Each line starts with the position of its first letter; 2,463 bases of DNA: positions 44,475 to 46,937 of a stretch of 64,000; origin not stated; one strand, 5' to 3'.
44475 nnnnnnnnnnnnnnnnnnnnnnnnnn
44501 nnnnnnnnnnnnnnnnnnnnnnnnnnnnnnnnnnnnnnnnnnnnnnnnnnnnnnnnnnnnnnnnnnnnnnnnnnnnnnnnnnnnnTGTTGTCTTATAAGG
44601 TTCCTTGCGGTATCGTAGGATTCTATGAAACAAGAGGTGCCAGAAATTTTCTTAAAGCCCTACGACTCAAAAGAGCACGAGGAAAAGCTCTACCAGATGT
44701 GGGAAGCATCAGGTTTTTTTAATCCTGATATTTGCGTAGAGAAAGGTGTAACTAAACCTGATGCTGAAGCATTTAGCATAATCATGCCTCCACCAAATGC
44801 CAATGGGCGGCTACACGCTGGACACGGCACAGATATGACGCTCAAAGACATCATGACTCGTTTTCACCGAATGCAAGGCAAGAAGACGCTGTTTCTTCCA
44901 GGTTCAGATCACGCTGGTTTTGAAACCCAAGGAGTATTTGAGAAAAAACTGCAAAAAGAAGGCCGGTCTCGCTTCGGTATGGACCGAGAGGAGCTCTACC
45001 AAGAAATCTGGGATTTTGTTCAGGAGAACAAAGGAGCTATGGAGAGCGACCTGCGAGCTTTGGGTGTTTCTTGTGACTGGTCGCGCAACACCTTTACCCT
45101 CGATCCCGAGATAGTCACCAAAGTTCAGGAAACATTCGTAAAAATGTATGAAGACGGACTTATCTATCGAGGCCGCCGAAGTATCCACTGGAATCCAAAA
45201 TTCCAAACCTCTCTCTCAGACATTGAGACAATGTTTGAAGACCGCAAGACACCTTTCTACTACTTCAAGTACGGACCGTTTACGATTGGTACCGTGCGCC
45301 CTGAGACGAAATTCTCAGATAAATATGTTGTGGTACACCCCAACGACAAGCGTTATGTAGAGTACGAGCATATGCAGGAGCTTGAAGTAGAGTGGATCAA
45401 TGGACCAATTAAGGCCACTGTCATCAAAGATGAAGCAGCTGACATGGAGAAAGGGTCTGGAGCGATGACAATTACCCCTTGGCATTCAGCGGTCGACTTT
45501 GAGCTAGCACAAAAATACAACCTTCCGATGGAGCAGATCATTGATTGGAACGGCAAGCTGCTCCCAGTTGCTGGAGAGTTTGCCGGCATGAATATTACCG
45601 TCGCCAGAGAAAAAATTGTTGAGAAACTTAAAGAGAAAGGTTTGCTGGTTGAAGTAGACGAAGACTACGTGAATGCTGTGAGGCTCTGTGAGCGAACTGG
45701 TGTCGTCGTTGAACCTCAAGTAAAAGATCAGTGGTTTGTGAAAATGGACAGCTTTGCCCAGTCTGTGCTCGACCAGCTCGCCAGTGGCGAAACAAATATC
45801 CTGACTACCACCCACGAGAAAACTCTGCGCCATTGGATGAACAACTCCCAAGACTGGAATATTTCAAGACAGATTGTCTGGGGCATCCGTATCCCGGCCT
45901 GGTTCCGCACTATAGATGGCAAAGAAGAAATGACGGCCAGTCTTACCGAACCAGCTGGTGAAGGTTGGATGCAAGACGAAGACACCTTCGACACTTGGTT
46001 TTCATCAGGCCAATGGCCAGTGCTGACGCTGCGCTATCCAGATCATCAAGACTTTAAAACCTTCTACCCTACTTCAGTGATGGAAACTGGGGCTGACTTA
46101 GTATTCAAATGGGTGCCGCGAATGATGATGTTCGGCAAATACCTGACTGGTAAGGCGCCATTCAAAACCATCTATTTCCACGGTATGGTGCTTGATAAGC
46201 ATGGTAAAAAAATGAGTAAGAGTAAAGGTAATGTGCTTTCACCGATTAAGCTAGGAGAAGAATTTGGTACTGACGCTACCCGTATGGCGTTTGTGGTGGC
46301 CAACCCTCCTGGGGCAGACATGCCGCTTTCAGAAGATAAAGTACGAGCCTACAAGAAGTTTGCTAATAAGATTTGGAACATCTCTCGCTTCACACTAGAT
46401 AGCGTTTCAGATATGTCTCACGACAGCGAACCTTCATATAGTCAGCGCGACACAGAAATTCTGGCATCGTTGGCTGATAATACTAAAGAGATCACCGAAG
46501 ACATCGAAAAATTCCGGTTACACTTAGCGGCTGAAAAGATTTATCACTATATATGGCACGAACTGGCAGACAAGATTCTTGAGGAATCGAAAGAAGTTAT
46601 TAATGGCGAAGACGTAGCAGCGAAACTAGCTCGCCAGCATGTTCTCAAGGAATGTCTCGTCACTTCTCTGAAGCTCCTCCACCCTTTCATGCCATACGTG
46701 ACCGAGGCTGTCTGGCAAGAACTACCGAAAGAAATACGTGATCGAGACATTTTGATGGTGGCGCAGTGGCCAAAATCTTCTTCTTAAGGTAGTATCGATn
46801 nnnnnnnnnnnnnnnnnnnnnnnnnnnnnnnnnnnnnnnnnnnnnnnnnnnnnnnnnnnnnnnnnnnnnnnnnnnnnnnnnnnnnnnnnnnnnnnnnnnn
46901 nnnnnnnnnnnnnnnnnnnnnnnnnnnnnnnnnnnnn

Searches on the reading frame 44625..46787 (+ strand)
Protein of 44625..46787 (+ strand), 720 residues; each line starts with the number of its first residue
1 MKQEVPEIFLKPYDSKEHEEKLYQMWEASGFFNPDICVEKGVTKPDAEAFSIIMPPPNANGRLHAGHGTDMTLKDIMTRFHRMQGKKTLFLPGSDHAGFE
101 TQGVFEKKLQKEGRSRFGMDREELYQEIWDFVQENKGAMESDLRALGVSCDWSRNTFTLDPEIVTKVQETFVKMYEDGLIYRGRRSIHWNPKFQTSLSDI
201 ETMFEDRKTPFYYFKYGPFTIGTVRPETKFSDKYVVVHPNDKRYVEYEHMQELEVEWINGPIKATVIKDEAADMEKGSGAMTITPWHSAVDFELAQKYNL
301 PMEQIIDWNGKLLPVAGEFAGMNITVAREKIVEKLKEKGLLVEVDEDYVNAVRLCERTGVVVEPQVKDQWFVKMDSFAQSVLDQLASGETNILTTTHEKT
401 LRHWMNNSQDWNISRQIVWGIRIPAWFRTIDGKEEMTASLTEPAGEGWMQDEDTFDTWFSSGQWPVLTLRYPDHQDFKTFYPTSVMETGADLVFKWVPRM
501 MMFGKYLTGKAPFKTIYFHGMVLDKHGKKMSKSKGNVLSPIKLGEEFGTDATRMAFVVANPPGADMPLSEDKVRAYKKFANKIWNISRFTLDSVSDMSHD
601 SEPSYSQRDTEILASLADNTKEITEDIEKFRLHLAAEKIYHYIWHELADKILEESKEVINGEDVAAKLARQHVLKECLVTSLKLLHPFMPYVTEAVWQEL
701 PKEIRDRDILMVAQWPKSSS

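Call 9: search_protein_families(library=pfam, proteins=[window:44625-46787:+], max_evalue=0.001)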
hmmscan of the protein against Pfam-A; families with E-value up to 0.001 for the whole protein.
window:44625-46787:+ (720 aa): 5 families
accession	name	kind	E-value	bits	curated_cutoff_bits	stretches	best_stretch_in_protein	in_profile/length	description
PF00133.28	tRNA-synt_1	-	2.2e-117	392.7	22.7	2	21-439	1-259/414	tRNA synthetases class I (I, L, M and V)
PF08264.19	Anticodon_1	-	4.9e-26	91.8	25.1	1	609-718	1-107/148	Anticodon-binding domain of tRNA ligase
PF09334.17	tRNA-synt_1g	-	2.1e-22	79.9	20.1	3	57-199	8-132/391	tRNA synthetases class I (M)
PF13603.12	tRNA-synt_1_2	-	0.00016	21.7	25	0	274-310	108-144/185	Leucyl-tRNA synthetase, editing domain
PF01921.24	tRNA-synt_1f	-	0.00084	18.8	27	0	507-572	262-324/360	tRNA synthetases class I (K)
